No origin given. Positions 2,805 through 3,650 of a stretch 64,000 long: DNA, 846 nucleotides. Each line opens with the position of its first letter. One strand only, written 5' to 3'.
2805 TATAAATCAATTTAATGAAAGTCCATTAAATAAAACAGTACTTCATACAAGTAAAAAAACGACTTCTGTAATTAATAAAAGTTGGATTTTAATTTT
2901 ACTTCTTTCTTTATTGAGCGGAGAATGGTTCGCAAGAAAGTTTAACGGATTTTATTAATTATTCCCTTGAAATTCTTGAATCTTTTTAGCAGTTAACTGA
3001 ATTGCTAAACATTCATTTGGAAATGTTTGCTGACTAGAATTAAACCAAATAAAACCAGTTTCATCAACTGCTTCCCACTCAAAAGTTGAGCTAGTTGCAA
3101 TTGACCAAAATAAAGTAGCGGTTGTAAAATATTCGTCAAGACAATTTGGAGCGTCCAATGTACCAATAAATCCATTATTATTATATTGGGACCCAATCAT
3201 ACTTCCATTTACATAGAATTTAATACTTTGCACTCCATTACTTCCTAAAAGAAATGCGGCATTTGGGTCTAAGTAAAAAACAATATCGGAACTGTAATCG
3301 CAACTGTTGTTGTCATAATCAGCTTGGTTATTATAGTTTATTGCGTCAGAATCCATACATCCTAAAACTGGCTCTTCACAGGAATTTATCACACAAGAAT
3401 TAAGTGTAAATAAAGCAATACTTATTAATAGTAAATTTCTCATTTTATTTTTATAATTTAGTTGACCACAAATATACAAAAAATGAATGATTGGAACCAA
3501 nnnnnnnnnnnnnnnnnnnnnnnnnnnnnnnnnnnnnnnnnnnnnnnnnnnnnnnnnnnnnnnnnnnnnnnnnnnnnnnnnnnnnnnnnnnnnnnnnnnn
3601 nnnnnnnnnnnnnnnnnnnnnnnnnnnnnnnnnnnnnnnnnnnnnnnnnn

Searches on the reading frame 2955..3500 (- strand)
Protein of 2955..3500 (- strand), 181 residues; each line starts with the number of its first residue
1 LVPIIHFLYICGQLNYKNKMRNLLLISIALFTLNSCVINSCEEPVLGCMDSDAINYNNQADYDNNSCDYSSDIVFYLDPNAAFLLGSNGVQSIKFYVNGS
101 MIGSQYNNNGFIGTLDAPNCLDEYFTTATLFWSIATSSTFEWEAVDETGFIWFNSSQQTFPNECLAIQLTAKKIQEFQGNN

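Call 12: search_protein_families(library=pfam, proteins=[window:2955-3500:-], max_evalue=1)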
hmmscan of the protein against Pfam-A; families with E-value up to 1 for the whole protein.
window:2955-3500:- (181 aa): 1 family
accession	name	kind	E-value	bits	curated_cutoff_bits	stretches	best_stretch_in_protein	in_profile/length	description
PF17957.7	Big_7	-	0.16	13.1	24.1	1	87-117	29-58/70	Bacterial Ig domain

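Call 13: search_protein_families(library=ncbifam, proteins=[window:2955-3500:-], max_evalue=1)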
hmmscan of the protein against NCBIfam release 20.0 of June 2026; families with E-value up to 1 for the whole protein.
window:2955-3500:- (181 aa): 0 families
